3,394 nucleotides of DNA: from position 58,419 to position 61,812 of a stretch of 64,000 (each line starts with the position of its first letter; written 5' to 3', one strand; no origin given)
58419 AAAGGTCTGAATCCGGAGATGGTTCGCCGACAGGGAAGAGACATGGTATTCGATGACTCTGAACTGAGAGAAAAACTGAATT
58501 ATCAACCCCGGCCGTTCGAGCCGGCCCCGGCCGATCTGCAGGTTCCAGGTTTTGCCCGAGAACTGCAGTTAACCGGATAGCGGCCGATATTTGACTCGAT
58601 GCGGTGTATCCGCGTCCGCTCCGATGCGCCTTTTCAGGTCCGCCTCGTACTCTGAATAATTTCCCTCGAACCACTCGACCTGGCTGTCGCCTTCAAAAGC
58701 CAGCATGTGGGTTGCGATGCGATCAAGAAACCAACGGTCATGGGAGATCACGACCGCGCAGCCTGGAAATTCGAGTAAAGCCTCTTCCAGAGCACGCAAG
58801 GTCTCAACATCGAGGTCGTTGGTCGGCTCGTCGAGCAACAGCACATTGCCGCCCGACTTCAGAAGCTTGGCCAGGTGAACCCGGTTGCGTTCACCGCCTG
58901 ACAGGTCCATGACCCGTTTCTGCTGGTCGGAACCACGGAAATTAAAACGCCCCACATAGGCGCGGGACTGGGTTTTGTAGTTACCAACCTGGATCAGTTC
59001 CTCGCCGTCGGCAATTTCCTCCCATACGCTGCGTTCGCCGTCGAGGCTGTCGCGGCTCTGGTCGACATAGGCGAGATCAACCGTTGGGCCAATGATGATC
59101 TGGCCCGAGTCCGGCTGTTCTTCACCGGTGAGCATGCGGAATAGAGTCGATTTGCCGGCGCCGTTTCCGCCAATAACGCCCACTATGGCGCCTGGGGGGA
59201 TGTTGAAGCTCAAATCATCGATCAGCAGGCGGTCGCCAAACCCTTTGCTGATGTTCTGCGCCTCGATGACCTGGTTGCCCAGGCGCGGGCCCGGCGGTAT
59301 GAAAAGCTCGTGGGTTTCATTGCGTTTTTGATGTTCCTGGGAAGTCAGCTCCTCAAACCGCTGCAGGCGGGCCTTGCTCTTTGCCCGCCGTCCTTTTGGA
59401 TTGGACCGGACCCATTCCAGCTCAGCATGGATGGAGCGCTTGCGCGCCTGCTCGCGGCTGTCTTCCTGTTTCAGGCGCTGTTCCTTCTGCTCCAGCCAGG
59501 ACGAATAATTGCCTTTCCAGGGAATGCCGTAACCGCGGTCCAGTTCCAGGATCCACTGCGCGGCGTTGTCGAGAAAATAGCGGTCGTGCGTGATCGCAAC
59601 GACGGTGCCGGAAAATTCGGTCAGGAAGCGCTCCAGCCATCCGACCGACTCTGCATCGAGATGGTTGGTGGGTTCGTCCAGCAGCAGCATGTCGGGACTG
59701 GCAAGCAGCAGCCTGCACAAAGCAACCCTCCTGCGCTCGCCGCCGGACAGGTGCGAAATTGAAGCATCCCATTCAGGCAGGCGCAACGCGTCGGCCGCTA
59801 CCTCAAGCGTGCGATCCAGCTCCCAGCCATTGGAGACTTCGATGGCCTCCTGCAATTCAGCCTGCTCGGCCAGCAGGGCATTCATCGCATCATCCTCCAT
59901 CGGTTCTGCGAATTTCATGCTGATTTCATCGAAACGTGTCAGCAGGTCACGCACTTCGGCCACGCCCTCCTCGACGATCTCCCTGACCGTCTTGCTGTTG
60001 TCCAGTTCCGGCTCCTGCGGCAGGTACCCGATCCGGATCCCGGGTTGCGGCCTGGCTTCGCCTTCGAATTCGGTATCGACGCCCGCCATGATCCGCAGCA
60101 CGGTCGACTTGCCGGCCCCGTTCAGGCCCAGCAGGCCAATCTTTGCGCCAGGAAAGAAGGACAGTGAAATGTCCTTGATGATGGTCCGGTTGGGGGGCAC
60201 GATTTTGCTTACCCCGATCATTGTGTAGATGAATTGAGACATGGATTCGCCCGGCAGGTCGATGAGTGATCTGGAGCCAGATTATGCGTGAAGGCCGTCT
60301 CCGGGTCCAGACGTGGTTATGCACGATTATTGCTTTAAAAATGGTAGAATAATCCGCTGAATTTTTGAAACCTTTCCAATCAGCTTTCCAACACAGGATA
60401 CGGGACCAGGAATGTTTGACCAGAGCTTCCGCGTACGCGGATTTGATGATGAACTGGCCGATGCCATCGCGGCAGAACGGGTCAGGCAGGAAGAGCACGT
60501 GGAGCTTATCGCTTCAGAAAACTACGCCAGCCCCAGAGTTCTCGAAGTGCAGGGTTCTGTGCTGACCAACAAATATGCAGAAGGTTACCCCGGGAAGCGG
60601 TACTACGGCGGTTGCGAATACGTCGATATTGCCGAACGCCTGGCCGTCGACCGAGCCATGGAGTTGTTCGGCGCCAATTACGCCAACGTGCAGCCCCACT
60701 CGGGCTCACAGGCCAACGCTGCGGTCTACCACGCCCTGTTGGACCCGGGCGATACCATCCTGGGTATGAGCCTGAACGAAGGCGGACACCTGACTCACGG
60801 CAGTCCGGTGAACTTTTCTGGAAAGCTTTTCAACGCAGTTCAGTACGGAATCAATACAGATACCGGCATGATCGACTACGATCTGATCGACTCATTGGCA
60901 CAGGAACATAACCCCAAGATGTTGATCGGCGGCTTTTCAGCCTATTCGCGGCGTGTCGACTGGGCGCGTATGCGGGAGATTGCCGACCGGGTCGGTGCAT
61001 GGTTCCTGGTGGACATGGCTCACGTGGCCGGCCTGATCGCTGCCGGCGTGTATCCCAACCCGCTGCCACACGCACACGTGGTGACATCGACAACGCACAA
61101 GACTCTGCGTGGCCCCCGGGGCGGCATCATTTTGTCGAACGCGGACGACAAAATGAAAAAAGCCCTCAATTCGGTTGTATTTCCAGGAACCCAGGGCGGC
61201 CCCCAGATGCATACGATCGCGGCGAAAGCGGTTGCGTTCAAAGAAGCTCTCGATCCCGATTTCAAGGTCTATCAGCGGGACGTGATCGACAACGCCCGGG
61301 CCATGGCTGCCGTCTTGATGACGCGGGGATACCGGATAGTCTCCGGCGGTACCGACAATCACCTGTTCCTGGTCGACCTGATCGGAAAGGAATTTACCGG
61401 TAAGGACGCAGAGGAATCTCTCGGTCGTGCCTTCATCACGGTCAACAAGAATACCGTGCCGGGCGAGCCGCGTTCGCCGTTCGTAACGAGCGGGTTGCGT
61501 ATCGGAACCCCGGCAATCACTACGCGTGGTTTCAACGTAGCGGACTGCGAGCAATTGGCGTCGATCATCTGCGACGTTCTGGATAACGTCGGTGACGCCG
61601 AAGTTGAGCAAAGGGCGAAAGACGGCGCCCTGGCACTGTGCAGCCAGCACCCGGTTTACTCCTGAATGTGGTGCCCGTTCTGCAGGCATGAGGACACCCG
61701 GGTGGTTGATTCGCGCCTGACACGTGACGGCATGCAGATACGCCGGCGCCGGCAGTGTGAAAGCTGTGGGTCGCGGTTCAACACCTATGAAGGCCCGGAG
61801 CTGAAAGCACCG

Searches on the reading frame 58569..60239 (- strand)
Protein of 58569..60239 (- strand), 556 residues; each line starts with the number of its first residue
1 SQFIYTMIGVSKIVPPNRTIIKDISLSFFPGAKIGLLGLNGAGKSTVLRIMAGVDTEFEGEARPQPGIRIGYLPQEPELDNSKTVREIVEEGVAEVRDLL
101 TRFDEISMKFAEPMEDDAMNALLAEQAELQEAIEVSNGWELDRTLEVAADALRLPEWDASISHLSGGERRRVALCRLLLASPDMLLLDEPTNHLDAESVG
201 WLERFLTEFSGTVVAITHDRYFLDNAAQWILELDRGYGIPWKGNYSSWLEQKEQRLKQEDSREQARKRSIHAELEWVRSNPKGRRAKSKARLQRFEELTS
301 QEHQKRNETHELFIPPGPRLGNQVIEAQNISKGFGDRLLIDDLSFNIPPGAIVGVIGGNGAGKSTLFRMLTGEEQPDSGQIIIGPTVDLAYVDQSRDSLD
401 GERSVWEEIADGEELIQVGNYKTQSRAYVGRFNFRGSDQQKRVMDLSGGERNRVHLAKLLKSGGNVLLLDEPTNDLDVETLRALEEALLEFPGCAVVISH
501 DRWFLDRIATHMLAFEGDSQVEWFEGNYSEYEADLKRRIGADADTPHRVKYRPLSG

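Call 11: search_protein_families(library=ncbifam, proteins=[window:58569-60239:-], max_evalue=0.001)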
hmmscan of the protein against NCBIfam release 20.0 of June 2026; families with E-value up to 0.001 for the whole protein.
window:58569-60239:- (556 aa): 192 families (the best 25 are shown)
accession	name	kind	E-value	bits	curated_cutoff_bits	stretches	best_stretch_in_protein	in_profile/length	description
NF008775.0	PRK11819.1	equivalog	8.8e-298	988.5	599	1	2-555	4-555/556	energy-dependent translational throttle protein EttA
TIGR03719.1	ABC_ABC_ChvD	subfamily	3.1e-297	986.6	806.75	1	2-554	2-552/552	energy-dependent translational throttle protein EttA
NF050005.1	ABC_ATPase_Uup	equivalog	8.7e-133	443.7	900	1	18-536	16-531/636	ATP-binding cassette ATPase Uup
NF008358.0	PRK11147.1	equivalog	1.8e-122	409.7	936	1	22-534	20-529/635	ABC transporter ATP-binding protein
NF000355.4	ribo_prot_ABC_F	equivalog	4.8e-114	382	380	4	268-502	257-486/499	ribosomal protection-like ABC-F family protein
NF000171.1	ABCF_producer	exception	5.2e-95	318.9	800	3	15-310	13-308/541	TlrC/CarA/OleB/SrmB family ABC-F type ribosomal protection protein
NF007921.0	PRK10636.1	equivalog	3.6e-85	286.5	917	2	158-535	144-519/638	ABC transporter ATP-binding protein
NF011646.0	PRK15064.1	equivalog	4e-83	279.6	762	1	18-533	14-525/530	ABC-F family ATPase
NF000170.2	ABCF_Vga_all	exception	2.1e-78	264.1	725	3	282-536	228-473/521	Vga family ABC-F type ribosomal protection protein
NF000166.1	ABCF_CarA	exception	1.9e-76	257.4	1050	3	20-254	20-264/556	ABC-F type ribosomal protection protein Car(A)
NF000168.2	ABCF_Msr_all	exception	2e-73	247.7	680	4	289-512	260-475/487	Msr family ABC-F type ribosomal protection protein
NF043038.1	ABCF_CplR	exception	3.5e-72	243.8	780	3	290-533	251-486/544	ABC-F type ribosomal protection protein CplR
NF000514.1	ABCF_OptrA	exception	1.6e-71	241.5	1450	1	20-533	35-549/655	ABC-F type ribosomal protection protein OptrA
NF000169.2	ABCF_Sal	exception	3.3e-70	237.3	725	2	121-480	87-466/542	Sal family ABC-F type ribosomal protection protein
NF000167.2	ABCF_Lsa_all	exception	3e-62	211.2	750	4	129-271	85-224/492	Lsa family ABC-F type ribosomal protection protein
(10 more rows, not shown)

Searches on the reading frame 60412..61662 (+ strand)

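Call 11: search_protein_families(library=ncbifam, proteins=[window:60412-61662:+], max_evalue=0.001)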
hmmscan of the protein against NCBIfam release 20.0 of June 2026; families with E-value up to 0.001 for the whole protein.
window:60412-61662:+ (417 aa): 5 families
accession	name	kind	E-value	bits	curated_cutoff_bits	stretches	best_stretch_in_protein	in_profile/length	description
NF000586.1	PRK00011.1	subfamily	7e-191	634.3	335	1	12-416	1-404/404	serine hydroxymethyltransferase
NF010094.0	PRK13580.1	equivalog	6.1e-138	460.5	735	2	115-400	170-455/496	glycine hydroxymethyltransferase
TIGR04506.1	F_threo_transal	equivalog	4.7e-35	121.4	650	1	15-397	6-388/609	fluorothreonine transaldolase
TIGR00858.1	bioF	equivalog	1.3e-05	24.2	426.45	1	96-243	88-234/365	8-amino-7-oxononanoate synthase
NF005394.0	PRK06939.1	equivalog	2.2e-05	23.4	460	1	89-313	102-324/397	glycine C-acetyltransferase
